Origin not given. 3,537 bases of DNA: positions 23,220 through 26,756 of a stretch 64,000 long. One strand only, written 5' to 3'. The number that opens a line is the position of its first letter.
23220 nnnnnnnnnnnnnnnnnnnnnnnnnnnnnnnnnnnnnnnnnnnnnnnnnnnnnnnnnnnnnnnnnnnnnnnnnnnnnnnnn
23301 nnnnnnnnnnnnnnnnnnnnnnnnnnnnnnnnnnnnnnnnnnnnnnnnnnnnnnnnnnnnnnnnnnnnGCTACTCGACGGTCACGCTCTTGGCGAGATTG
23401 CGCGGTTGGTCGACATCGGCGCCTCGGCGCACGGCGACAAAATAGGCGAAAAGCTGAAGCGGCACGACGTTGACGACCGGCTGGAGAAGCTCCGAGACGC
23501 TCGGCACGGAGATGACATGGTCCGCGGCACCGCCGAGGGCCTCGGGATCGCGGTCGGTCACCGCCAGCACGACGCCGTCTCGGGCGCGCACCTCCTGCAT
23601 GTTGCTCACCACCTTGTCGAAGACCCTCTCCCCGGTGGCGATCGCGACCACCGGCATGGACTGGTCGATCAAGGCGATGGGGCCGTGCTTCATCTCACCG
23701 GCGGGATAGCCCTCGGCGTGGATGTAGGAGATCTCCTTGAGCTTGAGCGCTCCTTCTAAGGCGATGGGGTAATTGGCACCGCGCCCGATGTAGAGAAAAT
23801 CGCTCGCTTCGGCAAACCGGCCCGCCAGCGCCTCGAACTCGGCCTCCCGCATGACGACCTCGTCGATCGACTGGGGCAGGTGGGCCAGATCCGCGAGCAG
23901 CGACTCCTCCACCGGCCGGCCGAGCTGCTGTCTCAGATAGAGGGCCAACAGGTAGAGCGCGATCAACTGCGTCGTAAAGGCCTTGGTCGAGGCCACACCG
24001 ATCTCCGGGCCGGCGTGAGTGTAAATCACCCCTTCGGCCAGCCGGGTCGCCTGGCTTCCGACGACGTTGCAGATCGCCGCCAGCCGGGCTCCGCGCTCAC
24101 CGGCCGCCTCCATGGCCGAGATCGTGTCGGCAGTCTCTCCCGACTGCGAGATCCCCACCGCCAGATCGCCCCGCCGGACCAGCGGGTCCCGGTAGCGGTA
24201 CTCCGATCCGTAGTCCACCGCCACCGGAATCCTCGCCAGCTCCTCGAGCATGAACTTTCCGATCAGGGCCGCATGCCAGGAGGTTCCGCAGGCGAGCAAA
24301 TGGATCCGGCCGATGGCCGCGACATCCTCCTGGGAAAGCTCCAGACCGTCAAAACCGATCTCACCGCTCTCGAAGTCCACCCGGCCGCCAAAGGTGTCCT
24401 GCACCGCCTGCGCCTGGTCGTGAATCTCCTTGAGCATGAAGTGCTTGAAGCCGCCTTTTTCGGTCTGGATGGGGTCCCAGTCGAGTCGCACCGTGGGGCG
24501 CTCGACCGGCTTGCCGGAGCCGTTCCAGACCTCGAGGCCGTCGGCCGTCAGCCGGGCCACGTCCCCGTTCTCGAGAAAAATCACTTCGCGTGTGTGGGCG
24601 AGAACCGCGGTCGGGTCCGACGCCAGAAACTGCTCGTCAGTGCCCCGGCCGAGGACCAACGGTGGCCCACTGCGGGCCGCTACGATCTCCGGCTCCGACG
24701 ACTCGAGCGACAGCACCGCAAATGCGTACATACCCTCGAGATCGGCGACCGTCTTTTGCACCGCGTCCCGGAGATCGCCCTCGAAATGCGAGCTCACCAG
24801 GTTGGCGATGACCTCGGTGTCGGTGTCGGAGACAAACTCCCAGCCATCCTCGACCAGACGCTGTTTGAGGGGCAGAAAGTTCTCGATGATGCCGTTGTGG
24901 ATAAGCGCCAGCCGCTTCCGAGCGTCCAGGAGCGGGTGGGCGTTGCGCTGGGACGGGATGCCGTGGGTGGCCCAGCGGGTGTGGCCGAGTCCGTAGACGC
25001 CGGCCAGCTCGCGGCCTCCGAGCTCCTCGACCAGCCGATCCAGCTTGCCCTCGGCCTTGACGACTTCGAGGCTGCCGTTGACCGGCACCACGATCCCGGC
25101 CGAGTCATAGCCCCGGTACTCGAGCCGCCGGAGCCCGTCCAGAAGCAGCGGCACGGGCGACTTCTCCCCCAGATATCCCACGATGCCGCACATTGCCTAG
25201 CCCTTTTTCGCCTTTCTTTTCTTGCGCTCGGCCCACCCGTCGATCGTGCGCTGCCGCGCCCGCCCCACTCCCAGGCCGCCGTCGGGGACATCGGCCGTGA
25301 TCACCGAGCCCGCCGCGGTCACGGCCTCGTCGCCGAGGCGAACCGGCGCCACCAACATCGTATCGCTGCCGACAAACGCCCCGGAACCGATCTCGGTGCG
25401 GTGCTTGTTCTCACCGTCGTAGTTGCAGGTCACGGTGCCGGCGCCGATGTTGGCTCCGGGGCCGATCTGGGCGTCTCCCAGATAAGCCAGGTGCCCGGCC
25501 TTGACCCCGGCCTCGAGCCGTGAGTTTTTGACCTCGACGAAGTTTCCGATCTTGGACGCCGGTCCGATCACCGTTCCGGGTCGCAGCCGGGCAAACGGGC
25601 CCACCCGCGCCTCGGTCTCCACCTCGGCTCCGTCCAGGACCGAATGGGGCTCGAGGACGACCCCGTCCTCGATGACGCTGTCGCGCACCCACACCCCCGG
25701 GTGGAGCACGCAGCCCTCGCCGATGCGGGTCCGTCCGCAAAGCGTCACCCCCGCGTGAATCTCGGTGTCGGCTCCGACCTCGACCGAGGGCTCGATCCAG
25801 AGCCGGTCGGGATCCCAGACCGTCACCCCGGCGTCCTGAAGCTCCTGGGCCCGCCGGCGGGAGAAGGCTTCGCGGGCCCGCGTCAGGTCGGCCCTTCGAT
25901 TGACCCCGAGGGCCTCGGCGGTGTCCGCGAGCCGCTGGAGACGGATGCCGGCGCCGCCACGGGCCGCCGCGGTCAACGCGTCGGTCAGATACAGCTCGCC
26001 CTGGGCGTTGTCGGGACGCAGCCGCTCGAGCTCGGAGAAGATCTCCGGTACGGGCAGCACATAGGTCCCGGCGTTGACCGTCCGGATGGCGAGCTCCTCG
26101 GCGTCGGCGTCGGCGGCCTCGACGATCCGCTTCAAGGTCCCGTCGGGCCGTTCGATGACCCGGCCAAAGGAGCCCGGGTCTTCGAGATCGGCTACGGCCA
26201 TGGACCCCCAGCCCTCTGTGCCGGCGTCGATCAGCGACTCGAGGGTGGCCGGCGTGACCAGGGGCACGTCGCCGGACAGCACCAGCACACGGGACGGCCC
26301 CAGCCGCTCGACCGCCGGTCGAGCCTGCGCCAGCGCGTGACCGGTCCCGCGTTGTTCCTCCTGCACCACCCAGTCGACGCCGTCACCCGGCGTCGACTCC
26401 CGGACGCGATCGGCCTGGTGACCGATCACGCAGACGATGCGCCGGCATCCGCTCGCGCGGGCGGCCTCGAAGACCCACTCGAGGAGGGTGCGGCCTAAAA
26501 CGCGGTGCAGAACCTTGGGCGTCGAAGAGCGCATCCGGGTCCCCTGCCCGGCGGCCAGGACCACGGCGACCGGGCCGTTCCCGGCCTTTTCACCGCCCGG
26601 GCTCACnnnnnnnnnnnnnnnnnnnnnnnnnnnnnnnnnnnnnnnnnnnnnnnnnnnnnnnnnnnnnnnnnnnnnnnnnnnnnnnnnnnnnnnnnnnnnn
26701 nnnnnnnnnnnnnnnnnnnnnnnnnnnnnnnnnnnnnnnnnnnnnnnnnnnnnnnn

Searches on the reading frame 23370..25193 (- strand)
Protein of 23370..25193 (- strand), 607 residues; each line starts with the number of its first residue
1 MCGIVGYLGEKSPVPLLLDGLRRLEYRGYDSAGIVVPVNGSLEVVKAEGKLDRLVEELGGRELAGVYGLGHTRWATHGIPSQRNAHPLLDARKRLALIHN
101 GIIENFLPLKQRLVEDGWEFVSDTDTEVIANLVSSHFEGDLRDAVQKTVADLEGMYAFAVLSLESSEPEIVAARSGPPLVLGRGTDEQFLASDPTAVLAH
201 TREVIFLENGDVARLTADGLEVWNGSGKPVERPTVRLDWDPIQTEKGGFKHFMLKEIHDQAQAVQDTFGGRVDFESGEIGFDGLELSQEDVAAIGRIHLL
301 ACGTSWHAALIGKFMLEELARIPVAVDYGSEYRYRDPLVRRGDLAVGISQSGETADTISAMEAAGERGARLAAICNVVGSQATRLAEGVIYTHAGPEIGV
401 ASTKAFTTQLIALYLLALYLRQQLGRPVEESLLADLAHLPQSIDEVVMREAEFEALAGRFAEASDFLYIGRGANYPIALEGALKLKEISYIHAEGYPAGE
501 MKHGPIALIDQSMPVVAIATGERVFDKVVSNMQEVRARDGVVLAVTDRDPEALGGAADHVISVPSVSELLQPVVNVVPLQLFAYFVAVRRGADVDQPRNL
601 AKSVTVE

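Call 59: search_protein_families(library=pfam, proteins=[window:23370-25193:-], max_evalue=0.001)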
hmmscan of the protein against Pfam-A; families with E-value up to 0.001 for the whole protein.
window:23370-25193:- (607 aa): 3 families
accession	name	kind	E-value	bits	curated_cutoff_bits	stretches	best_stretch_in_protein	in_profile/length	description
PF01380.27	SIS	-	1.4e-58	196.8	25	2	295-418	6-130/131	SIS domain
PF13522.11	GATase_6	-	4.8e-19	69.1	27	1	67-182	12-119/130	Glutamine amidotransferase domain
PF13537.11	GATase_7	-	3.4e-15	56.6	25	1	72-198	2-122/123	Glutamine amidotransferase domain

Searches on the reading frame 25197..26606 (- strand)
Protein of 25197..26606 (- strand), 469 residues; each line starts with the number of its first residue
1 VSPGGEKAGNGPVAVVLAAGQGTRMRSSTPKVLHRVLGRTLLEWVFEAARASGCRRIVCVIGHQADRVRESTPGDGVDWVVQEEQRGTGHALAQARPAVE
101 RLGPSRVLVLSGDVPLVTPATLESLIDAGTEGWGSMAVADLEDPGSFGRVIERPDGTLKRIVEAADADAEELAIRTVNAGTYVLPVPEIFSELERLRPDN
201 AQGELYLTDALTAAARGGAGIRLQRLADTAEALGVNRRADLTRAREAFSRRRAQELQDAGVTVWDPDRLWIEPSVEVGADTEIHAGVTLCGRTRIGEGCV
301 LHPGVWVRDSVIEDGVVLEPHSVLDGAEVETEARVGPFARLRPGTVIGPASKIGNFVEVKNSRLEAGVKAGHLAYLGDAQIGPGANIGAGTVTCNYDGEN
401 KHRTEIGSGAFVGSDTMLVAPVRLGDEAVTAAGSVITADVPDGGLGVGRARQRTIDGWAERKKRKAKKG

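Call 59: search_protein_families(library=pfam, proteins=[window:25197-26606:-], max_evalue=0.001)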
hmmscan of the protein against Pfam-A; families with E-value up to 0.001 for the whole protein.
window:25197-26606:- (469 aa): 7 families
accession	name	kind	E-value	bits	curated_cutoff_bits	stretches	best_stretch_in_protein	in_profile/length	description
PF00132.30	Hexapep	-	6.2e-28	95.7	27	3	275-308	2-35/36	Bacterial transferase hexapeptide (six repeats)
PF12804.13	NTP_transf_3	-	2.3e-23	83.6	27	1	14-196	1-144/160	MobA-like NTP transferase domain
PF00483.29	NTP_transferase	-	4.2e-12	46.6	21.2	1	14-215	2-210/245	Nucleotidyl transferase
PF01128.25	IspD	-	1.1e-09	38.8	27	1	13-137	2-126/221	2-C-methyl-D-erythritol 4-phosphate cytidylyltransferase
PF25084.1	LbH_EIF2B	-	6.9e-09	36.1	54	1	271-358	18-104/105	EIF2B subunit epsilon LbH domain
PF14602.12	Hexapep_2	-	5.8e-05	23.2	27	1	405-438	3-34/34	Hexapeptide repeat of succinyl-transferase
PF09837.15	DUF2064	-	0.00075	19.8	25.8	0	47-127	4-83/120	Uncharacterized protein conserved in bacteria (DUF2064)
